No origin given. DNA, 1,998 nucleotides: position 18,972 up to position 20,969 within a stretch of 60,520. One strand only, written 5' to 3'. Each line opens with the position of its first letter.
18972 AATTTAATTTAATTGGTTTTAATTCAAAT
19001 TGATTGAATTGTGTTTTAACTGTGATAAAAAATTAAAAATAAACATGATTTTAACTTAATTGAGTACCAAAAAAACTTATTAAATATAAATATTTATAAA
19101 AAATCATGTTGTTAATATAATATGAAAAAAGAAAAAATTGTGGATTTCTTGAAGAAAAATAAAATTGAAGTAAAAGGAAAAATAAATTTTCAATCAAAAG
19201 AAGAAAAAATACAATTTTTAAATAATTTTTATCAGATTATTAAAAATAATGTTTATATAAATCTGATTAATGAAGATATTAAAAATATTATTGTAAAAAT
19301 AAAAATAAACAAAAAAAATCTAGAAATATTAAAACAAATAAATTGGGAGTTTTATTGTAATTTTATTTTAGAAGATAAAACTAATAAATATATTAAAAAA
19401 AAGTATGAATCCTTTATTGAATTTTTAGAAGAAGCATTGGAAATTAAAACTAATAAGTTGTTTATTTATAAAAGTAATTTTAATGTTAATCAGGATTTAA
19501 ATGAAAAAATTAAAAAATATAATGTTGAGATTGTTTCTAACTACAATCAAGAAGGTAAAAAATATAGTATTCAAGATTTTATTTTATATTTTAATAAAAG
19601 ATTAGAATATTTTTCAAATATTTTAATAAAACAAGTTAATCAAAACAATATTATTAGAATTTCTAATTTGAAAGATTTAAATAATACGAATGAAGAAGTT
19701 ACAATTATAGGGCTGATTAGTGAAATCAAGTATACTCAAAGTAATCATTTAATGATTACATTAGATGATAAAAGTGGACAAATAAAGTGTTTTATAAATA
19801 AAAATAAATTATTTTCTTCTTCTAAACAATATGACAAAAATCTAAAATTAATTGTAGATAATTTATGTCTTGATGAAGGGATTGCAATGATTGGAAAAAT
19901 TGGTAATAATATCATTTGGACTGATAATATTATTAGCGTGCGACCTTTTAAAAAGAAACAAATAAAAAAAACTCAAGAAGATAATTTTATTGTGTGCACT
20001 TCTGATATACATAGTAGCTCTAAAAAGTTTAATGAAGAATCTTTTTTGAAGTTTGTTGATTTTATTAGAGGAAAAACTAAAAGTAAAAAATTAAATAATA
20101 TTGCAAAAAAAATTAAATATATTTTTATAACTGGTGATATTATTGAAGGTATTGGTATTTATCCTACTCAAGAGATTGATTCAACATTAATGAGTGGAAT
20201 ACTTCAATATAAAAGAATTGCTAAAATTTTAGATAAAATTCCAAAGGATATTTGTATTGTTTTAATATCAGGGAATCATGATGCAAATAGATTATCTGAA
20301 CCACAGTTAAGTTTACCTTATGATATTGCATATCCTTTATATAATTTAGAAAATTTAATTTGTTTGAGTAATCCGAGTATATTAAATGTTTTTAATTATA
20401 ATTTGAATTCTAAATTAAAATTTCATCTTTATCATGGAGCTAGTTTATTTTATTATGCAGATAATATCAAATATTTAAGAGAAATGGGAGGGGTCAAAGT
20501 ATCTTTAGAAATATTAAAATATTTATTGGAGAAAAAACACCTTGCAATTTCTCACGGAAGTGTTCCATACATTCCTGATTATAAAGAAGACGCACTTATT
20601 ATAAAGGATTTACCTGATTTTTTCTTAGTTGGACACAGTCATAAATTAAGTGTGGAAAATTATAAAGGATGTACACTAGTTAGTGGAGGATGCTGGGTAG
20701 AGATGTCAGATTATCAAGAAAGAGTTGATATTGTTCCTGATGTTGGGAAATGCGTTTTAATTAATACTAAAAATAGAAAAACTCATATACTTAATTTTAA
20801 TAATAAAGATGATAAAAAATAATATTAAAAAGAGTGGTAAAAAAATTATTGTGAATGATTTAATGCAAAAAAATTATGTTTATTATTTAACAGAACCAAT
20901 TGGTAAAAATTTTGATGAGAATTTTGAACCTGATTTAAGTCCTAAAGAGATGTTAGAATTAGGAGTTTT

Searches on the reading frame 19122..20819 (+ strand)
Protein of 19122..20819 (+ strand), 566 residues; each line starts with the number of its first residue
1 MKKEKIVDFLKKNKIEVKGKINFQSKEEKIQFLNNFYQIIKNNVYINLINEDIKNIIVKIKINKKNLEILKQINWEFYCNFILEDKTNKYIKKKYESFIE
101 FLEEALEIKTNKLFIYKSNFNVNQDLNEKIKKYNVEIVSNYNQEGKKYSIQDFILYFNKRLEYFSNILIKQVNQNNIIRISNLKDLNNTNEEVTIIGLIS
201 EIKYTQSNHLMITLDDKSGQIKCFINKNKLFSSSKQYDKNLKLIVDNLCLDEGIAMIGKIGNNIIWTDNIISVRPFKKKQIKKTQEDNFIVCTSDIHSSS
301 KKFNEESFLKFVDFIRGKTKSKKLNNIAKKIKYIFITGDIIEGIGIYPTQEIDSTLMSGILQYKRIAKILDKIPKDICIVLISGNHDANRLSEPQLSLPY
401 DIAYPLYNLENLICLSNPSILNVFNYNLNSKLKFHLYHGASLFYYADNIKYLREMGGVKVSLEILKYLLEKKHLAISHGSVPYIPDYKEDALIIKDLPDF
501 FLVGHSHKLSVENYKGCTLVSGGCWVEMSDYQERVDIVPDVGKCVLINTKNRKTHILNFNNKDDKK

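Call 46: search_protein_families(library=pfam, proteins=[window:19122-20819:+], max_evalue=0.001)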
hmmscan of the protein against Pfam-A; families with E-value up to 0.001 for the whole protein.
window:19122-20819:+ (566 aa): 5 families
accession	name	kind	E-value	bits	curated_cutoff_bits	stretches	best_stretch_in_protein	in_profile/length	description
PF00149.33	Metallophos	-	5.7e-10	40.4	21.5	1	290-508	3-190/191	Calcineurin-like phosphoesterase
PF01336.31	tRNA_anti-codon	-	3.9e-06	27.1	27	1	193-240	1-48/75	OB-fold nucleic acid binding domain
PF12850.12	Metallophos_2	-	2.7e-05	24.7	27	1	464-532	74-142/154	Calcineurin-like phosphoesterase superfamily domain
PF04042.21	DNA_pol_E_B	-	0.00014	21.8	29.1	1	290-507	1-205/210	DNA polymerase alpha/epsilon subunit B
PF13742.12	tRNA_anti_2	-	0.00015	22.4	27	0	188-244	17-73/95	OB-fold nucleic acid binding domain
